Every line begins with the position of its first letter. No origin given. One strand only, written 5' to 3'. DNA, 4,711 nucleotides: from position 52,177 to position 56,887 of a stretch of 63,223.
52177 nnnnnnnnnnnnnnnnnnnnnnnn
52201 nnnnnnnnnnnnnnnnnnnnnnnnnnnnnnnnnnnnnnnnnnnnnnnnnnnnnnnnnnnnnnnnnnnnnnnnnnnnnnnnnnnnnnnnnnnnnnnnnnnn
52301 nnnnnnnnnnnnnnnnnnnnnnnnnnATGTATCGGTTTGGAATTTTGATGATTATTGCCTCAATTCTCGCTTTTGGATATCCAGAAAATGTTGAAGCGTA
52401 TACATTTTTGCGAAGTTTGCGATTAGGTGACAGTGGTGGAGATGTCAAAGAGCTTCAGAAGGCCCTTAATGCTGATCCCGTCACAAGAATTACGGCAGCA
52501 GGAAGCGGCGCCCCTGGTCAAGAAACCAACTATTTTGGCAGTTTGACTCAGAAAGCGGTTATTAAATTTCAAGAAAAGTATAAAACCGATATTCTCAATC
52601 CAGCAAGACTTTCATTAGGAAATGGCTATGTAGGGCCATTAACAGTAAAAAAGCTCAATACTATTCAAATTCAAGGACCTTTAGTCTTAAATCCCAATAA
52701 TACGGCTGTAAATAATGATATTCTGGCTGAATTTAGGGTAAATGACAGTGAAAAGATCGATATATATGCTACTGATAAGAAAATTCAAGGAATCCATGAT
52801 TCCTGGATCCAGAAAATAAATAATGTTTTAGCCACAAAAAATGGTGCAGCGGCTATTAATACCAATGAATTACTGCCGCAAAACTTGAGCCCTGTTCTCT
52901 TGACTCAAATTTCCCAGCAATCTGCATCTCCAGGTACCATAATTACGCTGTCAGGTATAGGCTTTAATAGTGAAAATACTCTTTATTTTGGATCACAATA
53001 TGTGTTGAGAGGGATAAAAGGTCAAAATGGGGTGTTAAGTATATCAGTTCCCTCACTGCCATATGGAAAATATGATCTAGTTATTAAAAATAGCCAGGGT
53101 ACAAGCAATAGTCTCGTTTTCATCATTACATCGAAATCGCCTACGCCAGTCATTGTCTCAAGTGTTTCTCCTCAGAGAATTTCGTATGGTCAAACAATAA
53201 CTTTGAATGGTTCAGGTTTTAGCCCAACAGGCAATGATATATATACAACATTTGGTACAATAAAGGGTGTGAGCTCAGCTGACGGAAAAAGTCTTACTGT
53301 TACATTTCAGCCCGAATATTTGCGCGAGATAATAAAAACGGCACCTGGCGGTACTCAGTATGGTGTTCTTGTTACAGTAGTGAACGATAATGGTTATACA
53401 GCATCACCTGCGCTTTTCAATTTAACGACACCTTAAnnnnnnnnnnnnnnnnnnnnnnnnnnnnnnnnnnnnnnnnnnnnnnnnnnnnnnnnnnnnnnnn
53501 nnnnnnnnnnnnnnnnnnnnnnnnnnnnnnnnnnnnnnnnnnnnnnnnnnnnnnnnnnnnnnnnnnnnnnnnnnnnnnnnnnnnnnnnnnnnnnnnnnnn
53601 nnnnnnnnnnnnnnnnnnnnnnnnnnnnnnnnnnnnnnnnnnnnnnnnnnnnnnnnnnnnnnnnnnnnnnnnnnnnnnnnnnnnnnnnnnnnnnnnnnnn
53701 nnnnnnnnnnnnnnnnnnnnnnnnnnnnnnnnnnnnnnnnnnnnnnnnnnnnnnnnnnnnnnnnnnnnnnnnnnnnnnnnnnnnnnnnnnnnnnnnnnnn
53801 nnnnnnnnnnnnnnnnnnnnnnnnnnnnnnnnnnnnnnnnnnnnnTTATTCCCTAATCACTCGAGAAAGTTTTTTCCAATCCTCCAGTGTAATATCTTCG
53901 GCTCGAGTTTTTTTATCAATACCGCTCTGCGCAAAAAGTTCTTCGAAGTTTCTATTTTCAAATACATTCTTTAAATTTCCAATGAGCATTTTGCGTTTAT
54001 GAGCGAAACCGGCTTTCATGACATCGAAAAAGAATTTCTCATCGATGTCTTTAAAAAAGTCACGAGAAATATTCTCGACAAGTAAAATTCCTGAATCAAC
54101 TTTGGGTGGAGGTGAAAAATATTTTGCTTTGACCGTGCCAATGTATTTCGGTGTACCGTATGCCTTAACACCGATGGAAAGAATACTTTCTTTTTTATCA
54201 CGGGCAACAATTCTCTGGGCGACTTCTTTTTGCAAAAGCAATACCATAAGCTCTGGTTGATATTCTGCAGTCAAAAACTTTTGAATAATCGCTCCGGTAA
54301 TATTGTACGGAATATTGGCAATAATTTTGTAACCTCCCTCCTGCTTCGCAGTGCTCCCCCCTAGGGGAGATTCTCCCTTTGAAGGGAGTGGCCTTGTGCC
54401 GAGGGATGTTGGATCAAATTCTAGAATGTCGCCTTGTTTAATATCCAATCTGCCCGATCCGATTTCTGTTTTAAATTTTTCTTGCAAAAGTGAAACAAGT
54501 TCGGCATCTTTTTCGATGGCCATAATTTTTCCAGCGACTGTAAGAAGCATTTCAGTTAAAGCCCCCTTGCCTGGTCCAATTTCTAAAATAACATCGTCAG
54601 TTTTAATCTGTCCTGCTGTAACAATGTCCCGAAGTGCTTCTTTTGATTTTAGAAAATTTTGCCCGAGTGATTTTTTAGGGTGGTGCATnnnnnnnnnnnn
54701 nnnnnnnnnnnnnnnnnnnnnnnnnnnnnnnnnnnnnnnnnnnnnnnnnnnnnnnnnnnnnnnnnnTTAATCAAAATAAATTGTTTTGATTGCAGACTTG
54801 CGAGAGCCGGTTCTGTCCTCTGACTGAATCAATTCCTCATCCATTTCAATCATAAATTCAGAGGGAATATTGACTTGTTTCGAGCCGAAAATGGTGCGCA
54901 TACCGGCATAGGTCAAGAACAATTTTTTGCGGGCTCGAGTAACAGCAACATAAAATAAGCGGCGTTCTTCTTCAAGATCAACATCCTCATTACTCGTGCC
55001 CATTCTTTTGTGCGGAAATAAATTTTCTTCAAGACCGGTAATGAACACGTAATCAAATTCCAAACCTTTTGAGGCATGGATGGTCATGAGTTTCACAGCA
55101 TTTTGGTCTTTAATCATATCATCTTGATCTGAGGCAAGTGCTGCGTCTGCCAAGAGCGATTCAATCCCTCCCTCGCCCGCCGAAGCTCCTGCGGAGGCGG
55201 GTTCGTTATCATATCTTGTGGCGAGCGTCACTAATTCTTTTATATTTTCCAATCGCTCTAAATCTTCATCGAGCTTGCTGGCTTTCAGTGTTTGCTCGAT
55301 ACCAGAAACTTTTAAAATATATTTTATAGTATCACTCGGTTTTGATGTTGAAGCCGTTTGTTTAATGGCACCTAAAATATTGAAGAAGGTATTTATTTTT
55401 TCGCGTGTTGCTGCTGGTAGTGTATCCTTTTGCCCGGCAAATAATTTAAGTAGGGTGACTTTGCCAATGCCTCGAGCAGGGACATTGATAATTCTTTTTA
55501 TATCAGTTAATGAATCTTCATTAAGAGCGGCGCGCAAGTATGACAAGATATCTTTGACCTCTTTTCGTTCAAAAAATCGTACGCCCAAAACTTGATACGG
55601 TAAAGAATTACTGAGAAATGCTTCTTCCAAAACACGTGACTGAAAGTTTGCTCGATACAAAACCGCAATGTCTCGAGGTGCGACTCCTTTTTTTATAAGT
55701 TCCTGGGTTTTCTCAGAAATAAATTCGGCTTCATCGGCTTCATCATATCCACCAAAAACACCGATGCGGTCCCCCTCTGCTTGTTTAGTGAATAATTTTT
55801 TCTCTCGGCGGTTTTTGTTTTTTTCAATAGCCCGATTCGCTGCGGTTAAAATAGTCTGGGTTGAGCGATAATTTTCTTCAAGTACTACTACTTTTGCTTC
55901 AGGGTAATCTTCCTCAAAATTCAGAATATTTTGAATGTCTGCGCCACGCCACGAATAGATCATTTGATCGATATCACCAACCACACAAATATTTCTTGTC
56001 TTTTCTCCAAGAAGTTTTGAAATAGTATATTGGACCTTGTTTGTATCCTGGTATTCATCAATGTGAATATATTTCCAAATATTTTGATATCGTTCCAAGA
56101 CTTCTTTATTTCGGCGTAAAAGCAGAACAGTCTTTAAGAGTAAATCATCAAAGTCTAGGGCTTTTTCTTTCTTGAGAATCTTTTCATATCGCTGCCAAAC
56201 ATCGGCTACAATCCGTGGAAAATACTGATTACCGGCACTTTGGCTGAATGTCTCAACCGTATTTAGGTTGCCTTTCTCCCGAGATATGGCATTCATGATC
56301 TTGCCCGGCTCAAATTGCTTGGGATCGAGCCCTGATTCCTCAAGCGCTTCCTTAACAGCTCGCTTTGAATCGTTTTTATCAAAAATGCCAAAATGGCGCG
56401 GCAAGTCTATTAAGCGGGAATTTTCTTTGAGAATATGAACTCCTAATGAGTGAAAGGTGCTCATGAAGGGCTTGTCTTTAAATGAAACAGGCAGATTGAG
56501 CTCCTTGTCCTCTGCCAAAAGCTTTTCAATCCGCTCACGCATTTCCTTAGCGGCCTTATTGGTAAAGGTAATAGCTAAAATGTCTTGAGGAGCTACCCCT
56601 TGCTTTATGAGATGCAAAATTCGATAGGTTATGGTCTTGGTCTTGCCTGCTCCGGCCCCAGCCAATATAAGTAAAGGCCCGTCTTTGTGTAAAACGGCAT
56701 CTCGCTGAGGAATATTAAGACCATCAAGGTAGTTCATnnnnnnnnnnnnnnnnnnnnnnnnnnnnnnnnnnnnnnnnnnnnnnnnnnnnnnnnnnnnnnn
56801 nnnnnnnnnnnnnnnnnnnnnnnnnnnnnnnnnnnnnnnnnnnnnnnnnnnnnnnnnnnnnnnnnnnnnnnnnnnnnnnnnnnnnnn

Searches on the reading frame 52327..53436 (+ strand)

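Call 46: search_protein_families(library=pfam, proteins=[window:52327-53436:+], max_evalue=0.00001)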
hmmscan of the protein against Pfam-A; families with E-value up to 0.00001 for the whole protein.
window:52327-53436:+ (369 aa): 1 family
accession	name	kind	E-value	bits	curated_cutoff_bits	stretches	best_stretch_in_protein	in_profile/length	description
PF01833.30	TIG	-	6.2e-09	36.2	20.9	0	276-361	2-79/84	IPT/TIG domain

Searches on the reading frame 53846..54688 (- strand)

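Call 46: search_protein_families(library=pfam, proteins=[window:53846-54688:-], max_evalue=0.00001)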
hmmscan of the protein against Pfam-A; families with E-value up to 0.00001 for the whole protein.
window:53846-54688:- (280 aa): 1 family
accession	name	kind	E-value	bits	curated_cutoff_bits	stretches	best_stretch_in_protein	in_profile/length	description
PF00398.26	RrnaAD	-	6.3e-54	183.3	24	1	2-278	2-261/263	Ribosomal RNA adenine dimethylase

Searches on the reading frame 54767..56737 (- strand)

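Call 47: search_protein_families(library=pfam, proteins=[window:54767-56737:-], max_evalue=0.001)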
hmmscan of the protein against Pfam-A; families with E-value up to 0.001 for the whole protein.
window:54767-56737:- (656 aa): 7 families
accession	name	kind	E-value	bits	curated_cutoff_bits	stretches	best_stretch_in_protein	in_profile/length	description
PF00580.27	UvrD-helicase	-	2.7e-87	293.4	23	1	8-279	2-271/271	UvrD/REP helicase N-terminal domain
PF13361.12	UvrD_C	-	1.7e-73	248.5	25.6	1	284-611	1-348/350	UvrD-like helicase C-terminal domain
PF13245.12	AAA_19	-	3e-22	79.7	25.1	1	11-262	1-132/134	AAA domain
PF13538.12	UvrD_C_2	-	3.3e-12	46.5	27.4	1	589-608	32-51/52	UvrD-like helicase C-terminal domain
PF13087.12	AAA_12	-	3.3e-10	40.3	27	0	542-608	133-190/195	AAA domain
PF13604.12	AAA_30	-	3.2e-05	24.2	27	0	17-70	16-66/191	AAA domain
PF01443.25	Viral_helicase1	-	7.9e-05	23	21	0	543-607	172-225/228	Viral superfamily 1 RNA helicase core domain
